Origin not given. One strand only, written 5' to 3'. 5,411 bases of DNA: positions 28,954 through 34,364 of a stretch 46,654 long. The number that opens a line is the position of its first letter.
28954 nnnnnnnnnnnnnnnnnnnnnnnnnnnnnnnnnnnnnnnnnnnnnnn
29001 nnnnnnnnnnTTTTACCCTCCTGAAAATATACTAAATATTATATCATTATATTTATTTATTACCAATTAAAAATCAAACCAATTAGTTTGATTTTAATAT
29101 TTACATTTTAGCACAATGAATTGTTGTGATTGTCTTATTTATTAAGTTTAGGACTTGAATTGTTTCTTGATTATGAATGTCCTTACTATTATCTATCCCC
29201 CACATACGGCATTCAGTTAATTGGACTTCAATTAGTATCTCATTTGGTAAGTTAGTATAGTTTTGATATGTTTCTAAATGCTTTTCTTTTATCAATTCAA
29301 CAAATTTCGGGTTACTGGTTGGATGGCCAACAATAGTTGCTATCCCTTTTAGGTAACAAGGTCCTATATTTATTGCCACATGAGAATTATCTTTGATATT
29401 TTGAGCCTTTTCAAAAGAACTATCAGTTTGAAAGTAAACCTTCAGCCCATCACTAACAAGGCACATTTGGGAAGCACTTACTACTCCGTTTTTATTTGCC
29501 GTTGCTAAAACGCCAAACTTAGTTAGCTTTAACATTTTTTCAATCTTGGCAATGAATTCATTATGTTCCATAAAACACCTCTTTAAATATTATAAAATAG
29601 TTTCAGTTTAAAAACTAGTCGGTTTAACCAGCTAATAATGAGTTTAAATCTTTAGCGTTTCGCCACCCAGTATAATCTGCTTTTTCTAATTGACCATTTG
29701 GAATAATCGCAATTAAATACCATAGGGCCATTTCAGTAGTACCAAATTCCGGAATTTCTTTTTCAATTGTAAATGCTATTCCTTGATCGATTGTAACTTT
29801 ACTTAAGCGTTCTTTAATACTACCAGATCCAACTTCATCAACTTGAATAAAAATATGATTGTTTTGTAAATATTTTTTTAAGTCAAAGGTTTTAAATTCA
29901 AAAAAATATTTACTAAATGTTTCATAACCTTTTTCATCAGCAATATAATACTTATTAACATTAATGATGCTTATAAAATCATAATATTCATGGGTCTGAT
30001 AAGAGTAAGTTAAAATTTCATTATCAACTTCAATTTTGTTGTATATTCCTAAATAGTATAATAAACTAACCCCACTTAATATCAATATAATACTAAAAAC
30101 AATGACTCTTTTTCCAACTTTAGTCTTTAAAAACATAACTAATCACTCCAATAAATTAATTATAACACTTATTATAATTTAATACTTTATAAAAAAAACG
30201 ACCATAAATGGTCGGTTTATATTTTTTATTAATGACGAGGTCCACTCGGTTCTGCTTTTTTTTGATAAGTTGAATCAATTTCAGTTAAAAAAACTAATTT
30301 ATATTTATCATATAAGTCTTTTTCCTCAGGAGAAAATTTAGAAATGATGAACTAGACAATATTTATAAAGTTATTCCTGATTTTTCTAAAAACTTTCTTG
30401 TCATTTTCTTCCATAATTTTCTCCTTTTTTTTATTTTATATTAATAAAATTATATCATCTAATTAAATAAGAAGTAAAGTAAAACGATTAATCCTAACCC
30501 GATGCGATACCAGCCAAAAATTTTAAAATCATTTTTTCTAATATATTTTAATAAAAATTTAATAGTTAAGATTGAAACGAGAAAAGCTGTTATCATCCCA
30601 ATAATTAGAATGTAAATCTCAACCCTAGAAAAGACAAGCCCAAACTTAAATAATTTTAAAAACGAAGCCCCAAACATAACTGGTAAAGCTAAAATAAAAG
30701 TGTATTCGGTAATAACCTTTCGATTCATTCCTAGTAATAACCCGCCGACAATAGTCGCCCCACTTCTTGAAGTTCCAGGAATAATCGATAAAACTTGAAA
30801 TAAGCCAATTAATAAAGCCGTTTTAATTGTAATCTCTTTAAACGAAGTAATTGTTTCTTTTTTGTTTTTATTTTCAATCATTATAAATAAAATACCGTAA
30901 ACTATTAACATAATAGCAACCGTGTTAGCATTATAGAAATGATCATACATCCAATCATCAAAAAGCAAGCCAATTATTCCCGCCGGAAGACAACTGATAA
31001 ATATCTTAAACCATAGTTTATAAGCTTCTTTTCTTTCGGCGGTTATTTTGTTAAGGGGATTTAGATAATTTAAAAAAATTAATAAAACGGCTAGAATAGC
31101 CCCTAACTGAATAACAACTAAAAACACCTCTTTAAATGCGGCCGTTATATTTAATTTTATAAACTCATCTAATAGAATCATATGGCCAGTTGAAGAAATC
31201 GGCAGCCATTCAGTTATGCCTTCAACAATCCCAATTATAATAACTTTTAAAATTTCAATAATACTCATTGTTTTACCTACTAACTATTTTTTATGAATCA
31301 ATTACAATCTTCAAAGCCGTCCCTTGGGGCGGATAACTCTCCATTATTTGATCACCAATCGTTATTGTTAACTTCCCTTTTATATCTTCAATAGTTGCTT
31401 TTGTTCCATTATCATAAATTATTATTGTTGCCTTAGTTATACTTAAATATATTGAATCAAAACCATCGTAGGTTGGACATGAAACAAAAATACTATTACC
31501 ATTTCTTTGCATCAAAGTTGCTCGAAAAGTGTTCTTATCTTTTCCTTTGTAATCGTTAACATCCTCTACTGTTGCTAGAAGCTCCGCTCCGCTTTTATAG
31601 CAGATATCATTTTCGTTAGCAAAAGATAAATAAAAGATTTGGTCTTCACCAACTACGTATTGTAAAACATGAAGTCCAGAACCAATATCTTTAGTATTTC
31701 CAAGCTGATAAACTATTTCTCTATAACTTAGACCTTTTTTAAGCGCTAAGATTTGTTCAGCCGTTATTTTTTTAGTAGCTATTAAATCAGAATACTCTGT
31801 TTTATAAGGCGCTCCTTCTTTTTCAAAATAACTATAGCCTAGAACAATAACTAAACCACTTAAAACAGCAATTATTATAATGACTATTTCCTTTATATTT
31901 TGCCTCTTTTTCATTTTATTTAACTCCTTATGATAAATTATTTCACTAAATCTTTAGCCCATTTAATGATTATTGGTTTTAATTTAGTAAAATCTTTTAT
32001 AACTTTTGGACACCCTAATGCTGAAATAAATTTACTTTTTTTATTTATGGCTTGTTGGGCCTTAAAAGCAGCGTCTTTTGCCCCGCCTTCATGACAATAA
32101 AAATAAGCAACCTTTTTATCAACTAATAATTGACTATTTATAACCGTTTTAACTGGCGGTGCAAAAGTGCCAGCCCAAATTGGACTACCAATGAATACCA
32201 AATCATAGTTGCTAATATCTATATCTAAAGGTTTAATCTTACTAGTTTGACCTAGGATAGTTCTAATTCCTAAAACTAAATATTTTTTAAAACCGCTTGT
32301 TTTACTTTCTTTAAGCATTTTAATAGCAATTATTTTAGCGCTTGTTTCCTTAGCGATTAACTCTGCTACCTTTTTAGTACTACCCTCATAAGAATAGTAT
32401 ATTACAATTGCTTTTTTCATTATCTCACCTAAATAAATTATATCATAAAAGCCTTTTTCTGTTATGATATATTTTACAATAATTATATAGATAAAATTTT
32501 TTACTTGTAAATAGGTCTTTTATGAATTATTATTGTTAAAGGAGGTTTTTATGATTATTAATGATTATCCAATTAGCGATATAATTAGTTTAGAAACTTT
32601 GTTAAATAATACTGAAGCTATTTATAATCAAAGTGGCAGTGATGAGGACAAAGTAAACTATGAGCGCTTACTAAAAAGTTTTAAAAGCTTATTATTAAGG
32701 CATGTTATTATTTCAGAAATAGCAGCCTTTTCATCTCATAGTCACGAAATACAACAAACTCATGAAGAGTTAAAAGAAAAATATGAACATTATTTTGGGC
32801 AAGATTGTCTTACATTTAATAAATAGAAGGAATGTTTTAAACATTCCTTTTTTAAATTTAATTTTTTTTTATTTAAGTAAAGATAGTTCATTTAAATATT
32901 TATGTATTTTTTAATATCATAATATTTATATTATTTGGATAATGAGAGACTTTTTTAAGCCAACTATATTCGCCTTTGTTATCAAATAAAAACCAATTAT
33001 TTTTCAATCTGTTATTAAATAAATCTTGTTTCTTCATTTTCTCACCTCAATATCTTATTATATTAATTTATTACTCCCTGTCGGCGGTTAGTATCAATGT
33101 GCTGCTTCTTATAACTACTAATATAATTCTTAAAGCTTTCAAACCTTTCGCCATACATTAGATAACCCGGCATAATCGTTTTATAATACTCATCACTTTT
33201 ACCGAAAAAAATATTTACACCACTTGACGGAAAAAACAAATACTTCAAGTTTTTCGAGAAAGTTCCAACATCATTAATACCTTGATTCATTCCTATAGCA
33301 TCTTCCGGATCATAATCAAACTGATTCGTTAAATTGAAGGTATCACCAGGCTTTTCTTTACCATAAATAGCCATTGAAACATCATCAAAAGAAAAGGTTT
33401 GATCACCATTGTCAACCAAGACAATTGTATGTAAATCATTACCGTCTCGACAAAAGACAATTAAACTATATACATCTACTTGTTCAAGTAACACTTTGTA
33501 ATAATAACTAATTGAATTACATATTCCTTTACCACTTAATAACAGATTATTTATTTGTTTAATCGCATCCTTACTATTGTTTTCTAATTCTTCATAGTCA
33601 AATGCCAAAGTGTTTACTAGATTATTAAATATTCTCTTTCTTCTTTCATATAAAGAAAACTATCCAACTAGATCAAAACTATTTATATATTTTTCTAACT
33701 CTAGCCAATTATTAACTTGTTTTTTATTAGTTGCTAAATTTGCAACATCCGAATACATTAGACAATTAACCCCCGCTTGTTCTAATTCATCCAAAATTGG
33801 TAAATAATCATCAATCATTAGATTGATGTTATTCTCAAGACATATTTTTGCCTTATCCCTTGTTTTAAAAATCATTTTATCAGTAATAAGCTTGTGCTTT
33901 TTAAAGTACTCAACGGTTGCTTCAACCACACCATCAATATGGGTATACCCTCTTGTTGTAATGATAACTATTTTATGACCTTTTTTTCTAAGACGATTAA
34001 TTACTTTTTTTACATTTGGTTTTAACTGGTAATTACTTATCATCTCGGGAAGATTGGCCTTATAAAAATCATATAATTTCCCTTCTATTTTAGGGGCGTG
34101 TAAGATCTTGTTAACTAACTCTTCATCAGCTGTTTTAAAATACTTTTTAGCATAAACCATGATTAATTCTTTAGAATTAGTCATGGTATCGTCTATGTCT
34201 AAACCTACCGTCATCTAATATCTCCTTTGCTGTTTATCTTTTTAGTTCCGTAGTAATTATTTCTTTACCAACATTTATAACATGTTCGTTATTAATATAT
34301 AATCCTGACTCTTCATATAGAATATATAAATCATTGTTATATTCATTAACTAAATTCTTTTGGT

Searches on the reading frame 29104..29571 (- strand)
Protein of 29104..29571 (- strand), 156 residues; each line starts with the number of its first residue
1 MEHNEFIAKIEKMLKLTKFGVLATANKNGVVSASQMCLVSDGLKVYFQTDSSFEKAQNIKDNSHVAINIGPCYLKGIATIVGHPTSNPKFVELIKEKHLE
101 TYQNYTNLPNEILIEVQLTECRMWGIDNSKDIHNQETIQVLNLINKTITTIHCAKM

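Call 28: search_protein_families(library=pfam, proteins=[window:29104-29571:-], max_evalue=0.001)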
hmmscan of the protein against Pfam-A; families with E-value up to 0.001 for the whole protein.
window:29104-29571:- (156 aa): 2 families
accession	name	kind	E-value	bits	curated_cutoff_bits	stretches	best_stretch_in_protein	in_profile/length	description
PF01243.27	PNPOx_N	-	1.6e-10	41.8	28.1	1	8-124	3-119/120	Pyridoxamine 5'-phosphate oxidase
PF16242.11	Pyrid_ox_like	-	0.00014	21.8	28.8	1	7-129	3-130/149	Pyridoxamine 5'-phosphate oxidase like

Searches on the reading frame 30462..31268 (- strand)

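Call 29: search_protein_families(library=pfam, proteins=[window:30462-31268:-], max_evalue=0.001)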
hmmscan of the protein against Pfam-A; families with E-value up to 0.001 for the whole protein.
window:30462-31268:- (269 aa): 1 family
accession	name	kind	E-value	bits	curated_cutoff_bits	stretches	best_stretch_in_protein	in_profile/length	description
PF02673.24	BacA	-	1.4e-83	281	33.4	1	10-261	2-257/257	Bacitracin resistance protein BacA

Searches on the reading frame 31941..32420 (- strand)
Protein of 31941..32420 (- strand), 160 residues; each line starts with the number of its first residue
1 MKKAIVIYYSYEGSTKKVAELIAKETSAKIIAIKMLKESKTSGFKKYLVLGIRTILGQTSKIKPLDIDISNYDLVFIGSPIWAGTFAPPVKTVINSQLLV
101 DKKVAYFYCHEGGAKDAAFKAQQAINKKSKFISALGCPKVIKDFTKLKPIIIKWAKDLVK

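Call 29: search_protein_families(library=pfam, proteins=[window:31941-32420:-], max_evalue=0.001)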
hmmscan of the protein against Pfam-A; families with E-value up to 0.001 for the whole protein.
window:31941-32420:- (160 aa): 3 families
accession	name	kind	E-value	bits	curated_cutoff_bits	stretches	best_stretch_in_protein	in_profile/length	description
PF12724.12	Flavodoxin_5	-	2.3e-10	41.4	27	1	61-123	33-98/145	Flavodoxin domain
PF12682.12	Flavodoxin_4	-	1.9e-07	31.1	24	1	3-113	1-115/155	Flavodoxin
PF12641.12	Flavodoxin_3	-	5.5e-06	26.7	27.5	0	6-69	2-38/160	Flavodoxin domain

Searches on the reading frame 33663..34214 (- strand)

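Call 29: search_protein_families(library=pfam, proteins=[window:33663-34214:-], max_evalue=0.001)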
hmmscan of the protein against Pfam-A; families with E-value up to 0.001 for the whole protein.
window:33663-34214:- (184 aa): 4 families
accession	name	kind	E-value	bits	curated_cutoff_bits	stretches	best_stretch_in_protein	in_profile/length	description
PF06941.18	NT5C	-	5.3e-10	39.9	24.8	1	2-177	3-174/180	5' nucleotidase, deoxy (Pyrimidine), cytosolic type C protein (NT5C)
PF00702.32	Hydrolase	-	1.2e-06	29.5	26.4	1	15-159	51-182/191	haloacid dehalogenase-like hydrolase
PF13419.12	HAD_2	-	0.0002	22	23.8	0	14-99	12-115/178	Haloacid dehalogenase-like hydrolase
PF11019.14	DUF2608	-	0.0008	19.4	22.6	0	5-99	23-118/244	Protein of unknown function (DUF2608)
